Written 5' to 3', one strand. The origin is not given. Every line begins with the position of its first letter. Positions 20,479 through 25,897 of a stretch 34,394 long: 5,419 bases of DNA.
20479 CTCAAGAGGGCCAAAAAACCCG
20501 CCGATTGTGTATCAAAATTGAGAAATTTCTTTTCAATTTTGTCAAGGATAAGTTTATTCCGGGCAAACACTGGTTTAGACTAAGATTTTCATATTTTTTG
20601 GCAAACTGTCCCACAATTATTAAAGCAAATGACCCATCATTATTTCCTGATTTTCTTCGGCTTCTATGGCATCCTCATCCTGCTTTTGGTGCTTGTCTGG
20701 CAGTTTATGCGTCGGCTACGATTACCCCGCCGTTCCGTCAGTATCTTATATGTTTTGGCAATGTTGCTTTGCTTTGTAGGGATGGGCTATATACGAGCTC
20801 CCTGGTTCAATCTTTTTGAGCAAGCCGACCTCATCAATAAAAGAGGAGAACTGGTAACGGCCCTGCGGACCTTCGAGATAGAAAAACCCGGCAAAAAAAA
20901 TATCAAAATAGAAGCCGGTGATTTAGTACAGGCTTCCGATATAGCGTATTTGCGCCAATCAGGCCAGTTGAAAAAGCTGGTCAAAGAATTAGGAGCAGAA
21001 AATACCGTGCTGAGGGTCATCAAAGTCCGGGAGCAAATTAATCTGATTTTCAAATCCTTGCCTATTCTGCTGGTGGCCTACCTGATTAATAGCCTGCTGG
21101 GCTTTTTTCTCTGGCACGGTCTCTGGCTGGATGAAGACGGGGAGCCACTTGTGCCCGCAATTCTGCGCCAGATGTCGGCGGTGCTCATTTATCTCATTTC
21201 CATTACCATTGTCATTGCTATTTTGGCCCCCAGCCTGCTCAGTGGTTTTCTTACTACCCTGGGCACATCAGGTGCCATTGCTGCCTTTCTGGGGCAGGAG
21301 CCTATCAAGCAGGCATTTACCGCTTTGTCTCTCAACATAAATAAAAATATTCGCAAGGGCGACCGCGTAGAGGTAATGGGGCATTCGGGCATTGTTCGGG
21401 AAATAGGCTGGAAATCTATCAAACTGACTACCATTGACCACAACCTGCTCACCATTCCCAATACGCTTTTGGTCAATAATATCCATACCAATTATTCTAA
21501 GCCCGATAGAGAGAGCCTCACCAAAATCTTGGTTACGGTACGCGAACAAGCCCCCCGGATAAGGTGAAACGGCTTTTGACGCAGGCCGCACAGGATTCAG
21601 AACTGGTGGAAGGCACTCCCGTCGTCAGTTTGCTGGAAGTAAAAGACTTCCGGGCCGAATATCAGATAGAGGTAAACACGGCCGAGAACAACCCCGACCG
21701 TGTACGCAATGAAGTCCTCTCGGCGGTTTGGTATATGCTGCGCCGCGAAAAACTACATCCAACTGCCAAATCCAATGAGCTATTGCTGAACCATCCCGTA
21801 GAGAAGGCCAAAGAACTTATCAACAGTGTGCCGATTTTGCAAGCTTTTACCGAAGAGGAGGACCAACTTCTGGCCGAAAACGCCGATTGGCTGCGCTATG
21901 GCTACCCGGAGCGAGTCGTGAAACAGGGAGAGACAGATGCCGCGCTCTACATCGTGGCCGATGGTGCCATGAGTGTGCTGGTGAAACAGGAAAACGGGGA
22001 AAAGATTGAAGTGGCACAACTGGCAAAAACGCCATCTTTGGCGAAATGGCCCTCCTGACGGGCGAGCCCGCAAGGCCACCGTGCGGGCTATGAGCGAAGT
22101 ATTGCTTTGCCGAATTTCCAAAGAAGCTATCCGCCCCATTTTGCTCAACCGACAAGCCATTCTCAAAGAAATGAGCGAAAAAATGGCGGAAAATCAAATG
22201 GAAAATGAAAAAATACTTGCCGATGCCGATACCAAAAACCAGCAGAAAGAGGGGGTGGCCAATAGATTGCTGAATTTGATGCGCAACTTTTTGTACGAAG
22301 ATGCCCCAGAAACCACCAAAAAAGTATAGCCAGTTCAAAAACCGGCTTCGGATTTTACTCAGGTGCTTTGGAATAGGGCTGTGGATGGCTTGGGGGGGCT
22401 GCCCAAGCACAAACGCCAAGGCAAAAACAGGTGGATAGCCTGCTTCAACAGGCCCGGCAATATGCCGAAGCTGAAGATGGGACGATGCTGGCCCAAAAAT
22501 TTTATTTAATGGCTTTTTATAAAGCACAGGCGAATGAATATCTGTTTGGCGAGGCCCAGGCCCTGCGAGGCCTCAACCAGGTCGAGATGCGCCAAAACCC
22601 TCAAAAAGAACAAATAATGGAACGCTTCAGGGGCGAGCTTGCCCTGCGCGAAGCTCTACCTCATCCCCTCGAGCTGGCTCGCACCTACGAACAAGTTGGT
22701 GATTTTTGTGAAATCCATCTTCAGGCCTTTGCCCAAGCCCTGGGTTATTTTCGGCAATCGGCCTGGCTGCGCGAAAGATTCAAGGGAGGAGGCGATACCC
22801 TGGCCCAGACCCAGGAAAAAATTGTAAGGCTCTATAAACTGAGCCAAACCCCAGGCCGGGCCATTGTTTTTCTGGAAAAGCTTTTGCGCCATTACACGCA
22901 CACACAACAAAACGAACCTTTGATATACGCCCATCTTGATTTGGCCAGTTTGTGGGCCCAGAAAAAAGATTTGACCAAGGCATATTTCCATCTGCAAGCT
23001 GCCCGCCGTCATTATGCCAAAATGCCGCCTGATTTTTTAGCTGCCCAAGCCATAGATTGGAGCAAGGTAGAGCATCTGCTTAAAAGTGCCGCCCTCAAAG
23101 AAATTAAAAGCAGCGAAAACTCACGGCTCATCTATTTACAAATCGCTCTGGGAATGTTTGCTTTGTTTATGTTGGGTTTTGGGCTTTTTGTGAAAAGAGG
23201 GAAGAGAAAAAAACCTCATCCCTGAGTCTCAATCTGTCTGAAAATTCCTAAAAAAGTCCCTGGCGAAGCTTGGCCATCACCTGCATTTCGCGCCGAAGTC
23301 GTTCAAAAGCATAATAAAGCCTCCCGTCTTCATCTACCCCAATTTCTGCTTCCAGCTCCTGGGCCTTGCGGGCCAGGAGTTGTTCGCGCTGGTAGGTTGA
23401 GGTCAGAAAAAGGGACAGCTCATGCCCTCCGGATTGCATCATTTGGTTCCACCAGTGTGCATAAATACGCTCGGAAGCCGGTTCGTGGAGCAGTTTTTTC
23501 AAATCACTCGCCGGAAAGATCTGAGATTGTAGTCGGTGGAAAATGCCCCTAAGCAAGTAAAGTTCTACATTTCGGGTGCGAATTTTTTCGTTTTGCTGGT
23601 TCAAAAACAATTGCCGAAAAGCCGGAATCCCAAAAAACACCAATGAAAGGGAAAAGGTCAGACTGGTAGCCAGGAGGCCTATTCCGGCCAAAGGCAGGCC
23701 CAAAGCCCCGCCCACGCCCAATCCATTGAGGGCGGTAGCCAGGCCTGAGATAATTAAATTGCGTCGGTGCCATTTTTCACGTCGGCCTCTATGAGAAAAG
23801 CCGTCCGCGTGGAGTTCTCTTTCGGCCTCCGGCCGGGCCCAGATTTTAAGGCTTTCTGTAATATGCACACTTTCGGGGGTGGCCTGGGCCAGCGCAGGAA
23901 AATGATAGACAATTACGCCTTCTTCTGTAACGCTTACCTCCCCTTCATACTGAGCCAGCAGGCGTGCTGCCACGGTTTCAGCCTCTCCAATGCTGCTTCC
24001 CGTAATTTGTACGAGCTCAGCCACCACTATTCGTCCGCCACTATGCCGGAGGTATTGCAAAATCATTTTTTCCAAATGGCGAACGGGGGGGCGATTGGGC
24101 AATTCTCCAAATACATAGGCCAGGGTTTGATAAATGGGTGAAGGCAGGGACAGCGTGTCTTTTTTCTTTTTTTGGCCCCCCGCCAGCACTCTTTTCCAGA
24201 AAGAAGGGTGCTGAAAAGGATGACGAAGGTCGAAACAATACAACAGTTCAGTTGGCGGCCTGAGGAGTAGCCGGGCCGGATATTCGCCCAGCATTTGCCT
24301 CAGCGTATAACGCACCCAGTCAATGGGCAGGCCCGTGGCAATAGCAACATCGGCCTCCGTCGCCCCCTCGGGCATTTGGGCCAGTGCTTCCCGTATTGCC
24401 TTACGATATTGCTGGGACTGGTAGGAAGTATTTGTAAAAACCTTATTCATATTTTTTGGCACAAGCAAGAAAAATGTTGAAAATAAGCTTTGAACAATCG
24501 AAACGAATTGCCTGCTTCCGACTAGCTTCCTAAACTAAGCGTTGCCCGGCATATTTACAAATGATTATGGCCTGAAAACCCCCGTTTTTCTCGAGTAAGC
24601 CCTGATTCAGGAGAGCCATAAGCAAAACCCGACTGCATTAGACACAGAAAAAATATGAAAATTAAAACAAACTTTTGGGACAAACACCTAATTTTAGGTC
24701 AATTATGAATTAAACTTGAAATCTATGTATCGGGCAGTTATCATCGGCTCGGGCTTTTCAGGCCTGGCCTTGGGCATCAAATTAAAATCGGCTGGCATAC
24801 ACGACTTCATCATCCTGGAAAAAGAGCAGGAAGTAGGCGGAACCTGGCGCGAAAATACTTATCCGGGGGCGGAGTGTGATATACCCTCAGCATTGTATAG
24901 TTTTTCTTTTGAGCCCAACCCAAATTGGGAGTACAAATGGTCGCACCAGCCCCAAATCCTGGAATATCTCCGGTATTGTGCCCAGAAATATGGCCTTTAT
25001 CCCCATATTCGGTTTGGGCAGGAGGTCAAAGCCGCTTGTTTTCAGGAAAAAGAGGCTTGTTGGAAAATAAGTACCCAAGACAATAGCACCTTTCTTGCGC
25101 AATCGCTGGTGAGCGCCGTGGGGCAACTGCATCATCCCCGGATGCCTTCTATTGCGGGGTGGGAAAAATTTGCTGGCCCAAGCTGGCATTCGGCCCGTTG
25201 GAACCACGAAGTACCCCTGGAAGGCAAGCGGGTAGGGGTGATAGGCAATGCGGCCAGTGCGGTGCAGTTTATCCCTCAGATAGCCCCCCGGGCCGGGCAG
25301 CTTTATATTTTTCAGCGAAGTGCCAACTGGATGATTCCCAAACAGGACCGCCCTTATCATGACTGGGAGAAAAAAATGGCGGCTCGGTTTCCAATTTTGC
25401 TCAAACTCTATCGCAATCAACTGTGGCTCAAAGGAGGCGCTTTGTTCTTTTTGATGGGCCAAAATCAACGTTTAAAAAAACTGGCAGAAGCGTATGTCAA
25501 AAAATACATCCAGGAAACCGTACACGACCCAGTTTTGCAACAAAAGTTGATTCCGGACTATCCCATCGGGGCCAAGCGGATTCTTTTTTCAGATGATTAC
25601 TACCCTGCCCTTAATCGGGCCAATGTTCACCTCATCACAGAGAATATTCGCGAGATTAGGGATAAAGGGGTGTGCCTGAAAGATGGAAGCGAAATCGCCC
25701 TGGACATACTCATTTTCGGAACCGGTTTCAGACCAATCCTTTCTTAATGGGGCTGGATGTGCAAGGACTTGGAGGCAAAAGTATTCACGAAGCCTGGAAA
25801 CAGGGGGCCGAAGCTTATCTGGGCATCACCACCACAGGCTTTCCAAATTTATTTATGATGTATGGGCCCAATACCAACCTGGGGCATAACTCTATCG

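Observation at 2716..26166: At least ten genes are broken by single-base frameshifts, nearly all in homopolymer runs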

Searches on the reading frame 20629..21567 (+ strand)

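Call 8: search_protein_families(library=pfam, proteins=[window:20629-21567:+], max_evalue=0.01)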
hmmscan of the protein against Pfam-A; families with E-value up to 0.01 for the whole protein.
window:20629-21567:+ (312 aa): 2 families
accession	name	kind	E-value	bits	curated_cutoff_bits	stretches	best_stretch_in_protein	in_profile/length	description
PF00924.24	MS_channel_2nd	-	2.4e-15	56.8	20.2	1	226-291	3-68/68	Mechanosensitive ion channel, beta-domain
PF13567.11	DUF4131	-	0.0029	17.7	31.6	1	10-74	10-65/165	Domain of unknown function (DUF4131)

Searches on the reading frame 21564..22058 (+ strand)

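Call 8: search_protein_families(library=pfam, proteins=[window:21564-22058:+], max_evalue=0.01)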
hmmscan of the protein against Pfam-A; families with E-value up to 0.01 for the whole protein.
window:21564-22058:+ (164 aa): 1 family
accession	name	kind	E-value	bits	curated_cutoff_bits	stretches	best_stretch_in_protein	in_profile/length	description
PF00027.35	cNMP_binding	-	0.00071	19.9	27.5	1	116-153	8-45/89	Cyclic nucleotide-binding domain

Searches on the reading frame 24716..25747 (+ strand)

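Call 8: search_protein_families(library=pfam, proteins=[window:24716-25747:+], max_evalue=0.01)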
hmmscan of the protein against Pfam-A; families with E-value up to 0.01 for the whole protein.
window:24716-25747:+ (343 aa): 9 families
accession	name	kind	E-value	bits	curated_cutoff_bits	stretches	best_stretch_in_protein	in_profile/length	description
PF13738.12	Pyr_redox_3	-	8.4e-18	65.1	30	1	8-210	1-204/305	Pyridine nucleotide-disulphide oxidoreductase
PF00743.25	FMO-like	-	2.3e-16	59.8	22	1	6-338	3-330/532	Flavin-binding monooxygenase-like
PF07992.20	Pyr_redox_2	-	3e-10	40.4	26.1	1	6-221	2-192/291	Pyridine nucleotide-disulphide oxidoreductase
PF13450.12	NAD_binding_8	-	6.8e-10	39.5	21.9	1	9-71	1-61/68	NAD(P)-binding Rossmann-like domain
PF13434.12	Lys_Orn_oxgnase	-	9.3e-08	32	21.3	1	83-193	99-211/339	L-lysine 6-monooxygenase/L-ornithine 5-monooxygenase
PF00890.30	FAD_binding_2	-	0.00011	22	20.4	1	7-43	2-37/414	FAD binding domain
PF01593.30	Amino_oxidase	-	0.00046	20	19.8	1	14-90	1-63/443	Flavin containing amine oxidoreductase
PF01266.30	DAO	-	0.0035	17.4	27.9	0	7-47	2-42/353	FAD dependent oxidoreductase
PF13454.12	NAD_binding_9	-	0.0075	16.7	21.8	0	8-59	1-56/155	FAD-NAD(P)-binding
